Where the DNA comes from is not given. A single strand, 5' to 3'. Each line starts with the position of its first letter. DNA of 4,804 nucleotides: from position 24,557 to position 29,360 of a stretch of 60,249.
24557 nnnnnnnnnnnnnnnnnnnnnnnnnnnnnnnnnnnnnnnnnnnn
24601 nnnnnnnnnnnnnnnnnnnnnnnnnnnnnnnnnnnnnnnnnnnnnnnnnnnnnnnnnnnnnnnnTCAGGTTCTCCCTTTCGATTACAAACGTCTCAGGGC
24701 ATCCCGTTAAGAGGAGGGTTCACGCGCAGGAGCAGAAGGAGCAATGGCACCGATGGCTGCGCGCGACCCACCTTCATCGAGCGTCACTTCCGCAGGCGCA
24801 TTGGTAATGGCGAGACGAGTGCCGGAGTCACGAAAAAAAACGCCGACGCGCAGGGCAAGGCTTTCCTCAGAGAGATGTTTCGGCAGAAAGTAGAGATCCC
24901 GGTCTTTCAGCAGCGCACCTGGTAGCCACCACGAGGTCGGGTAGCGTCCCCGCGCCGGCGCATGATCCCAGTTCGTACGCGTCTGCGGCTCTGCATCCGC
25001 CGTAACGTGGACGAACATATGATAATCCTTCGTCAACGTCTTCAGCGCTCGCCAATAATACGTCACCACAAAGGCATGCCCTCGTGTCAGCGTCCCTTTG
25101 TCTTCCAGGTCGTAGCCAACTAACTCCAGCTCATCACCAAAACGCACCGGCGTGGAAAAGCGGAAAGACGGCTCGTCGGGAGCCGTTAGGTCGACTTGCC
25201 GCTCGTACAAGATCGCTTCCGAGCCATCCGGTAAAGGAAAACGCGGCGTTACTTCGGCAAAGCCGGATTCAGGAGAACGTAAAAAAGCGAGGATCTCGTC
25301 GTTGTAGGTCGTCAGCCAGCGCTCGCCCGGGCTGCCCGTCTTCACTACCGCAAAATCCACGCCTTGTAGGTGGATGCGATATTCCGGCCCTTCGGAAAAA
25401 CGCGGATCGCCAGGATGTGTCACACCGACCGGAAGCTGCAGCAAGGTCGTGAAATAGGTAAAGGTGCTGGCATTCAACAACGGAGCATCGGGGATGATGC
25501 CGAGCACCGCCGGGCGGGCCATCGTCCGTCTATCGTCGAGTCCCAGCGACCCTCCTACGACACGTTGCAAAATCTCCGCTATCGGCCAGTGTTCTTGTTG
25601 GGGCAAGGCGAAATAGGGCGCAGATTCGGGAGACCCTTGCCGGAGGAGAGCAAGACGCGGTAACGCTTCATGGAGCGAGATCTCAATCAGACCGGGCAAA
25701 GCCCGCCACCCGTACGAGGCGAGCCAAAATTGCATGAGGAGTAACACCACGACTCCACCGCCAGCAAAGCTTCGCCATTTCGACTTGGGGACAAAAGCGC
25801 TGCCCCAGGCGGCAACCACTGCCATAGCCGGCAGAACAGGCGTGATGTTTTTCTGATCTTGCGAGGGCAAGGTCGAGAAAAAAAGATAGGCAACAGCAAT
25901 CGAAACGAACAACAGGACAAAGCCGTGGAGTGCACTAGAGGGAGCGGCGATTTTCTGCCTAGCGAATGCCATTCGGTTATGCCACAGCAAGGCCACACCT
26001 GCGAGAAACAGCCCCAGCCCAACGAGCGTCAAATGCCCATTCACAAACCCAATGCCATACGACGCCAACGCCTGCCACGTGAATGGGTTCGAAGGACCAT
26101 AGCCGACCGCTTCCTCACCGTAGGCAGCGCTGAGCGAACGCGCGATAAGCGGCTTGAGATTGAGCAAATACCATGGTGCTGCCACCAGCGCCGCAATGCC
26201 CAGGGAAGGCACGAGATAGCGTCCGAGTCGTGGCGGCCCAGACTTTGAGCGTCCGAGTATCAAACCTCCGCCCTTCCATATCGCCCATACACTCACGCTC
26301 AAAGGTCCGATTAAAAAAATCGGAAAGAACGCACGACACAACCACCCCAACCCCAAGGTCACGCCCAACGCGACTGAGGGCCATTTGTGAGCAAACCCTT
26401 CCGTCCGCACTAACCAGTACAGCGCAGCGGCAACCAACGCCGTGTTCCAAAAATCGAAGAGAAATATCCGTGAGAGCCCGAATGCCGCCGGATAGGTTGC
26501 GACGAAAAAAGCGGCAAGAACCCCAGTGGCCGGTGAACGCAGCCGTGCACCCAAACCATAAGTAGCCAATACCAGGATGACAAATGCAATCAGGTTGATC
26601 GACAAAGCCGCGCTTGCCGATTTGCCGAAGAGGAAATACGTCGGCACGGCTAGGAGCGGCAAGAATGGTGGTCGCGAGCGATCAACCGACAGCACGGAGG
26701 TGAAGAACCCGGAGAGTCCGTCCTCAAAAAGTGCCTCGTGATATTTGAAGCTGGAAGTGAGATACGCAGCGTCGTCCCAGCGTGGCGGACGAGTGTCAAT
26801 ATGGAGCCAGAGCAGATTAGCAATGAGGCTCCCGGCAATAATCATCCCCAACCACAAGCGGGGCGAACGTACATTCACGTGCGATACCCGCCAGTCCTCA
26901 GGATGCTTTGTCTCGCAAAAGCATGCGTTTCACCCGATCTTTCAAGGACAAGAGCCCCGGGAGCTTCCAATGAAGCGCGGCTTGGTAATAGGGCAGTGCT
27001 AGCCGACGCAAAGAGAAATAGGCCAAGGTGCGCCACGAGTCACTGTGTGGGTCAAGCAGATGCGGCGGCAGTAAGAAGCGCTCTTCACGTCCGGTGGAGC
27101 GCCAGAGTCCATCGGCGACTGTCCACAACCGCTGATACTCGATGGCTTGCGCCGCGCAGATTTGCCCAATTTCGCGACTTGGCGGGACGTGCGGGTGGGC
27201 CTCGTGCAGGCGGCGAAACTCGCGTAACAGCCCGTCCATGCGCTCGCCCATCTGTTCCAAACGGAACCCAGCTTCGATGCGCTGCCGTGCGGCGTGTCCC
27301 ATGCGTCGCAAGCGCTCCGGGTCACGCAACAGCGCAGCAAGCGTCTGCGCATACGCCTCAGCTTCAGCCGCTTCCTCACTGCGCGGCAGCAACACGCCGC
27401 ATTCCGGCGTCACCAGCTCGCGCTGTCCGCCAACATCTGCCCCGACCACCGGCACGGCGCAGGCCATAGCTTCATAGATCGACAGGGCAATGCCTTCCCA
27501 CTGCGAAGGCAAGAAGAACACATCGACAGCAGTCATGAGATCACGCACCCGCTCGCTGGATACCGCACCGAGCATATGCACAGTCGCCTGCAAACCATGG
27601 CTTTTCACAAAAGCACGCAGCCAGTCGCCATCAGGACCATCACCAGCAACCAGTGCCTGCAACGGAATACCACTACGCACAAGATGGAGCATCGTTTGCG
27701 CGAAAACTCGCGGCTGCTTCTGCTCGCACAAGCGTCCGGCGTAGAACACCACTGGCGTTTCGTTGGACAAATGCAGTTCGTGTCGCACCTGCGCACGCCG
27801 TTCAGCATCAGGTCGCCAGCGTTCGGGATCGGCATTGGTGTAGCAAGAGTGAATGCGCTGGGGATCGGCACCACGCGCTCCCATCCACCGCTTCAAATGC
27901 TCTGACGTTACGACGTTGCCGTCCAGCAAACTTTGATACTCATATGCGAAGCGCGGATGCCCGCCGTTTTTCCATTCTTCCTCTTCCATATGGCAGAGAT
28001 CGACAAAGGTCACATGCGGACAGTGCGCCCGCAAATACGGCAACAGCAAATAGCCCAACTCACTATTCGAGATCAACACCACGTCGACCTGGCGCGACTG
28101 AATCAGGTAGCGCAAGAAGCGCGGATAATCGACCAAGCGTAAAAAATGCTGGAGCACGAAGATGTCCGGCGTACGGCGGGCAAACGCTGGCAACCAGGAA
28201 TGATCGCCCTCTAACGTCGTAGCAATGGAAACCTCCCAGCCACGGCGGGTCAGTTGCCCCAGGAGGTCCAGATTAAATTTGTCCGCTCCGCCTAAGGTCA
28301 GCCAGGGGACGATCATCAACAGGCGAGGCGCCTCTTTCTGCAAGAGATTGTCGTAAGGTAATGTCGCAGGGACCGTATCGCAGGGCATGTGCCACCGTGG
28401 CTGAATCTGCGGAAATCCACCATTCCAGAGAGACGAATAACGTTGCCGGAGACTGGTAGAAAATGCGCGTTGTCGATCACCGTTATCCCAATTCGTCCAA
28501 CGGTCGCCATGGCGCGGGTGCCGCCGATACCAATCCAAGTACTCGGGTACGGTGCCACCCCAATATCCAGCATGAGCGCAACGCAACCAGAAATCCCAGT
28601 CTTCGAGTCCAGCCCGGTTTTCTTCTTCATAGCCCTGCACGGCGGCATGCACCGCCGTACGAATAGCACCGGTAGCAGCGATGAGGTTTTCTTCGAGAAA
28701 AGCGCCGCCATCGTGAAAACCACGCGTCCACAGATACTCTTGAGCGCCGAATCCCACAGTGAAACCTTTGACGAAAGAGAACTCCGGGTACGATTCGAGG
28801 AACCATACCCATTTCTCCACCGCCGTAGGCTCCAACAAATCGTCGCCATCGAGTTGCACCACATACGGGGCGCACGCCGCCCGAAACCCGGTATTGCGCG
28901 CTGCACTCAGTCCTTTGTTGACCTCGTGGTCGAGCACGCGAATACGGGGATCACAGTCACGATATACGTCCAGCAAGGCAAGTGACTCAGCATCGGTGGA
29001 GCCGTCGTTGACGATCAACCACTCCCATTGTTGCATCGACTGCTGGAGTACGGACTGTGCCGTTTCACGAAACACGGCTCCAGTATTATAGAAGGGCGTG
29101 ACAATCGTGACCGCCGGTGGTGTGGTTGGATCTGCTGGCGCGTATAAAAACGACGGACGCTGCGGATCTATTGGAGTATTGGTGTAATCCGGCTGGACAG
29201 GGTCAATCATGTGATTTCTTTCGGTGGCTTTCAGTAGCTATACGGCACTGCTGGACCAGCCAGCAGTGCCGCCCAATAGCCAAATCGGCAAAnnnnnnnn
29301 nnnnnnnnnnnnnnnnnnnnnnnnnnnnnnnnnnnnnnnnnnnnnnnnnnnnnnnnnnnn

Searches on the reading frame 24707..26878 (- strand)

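Call 63: search_protein_families(library=pfam, proteins=[window:24707-26878:-], max_evalue=0.001)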
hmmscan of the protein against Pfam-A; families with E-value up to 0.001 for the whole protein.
window:24707-26878:- (723 aa): 1 family
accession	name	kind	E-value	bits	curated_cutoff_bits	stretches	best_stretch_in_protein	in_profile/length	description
PF13231.12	PMT_2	-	3.8e-07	30.9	26.1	1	69-202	2-132/160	Dolichyl-phosphate-mannose-protein mannosyltransferase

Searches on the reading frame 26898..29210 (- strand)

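Call 63: search_protein_families(library=pfam, proteins=[window:26898-29210:-], max_evalue=0.001)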
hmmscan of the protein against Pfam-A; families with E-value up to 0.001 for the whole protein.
window:26898-29210:- (770 aa): 9 families
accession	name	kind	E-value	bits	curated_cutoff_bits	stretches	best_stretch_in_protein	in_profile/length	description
PF00534.26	Glycos_transf_1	-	1.4e-31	109.8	26.4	1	477-644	7-172/172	Glycosyl transferases group 1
PF13692.12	Glyco_trans_1_4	-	6.5e-28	98.2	27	1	486-629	2-141/142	Glycosyl transferases group 1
PF00535.33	Glycos_transf_2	-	9.5e-24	84.6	23.3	1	35-155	1-119/168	Glycosyl transferase family 2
PF13439.12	Glyco_transf_4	-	1.5e-10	41.8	28.5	1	307-464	2-170/170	Glycosyltransferase Family 4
PF13524.12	Glyco_trans_1_2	-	1.6e-09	38.3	25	1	518-654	16-138/144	Glycosyl transferase-like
PF20706.3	GT4-conflict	-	4.9e-08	32.8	26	1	461-647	173-374/385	Family 4 Glycosyltransferase in conflict systems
PF10111.15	Glyco_tranf_2_2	-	7.5e-07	29.4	27.3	1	36-134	2-102/276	Glycosyltransferase like family 2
PF13632.12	Glyco_trans_2_3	-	2.2e-05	24.8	27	0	182-263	78-142/198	Glycosyl transferase family group 2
PF13641.12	Glyco_tranf_2_3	-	8.8e-05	23.1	27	0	32-138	2-111/230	Glycosyltransferase like family 2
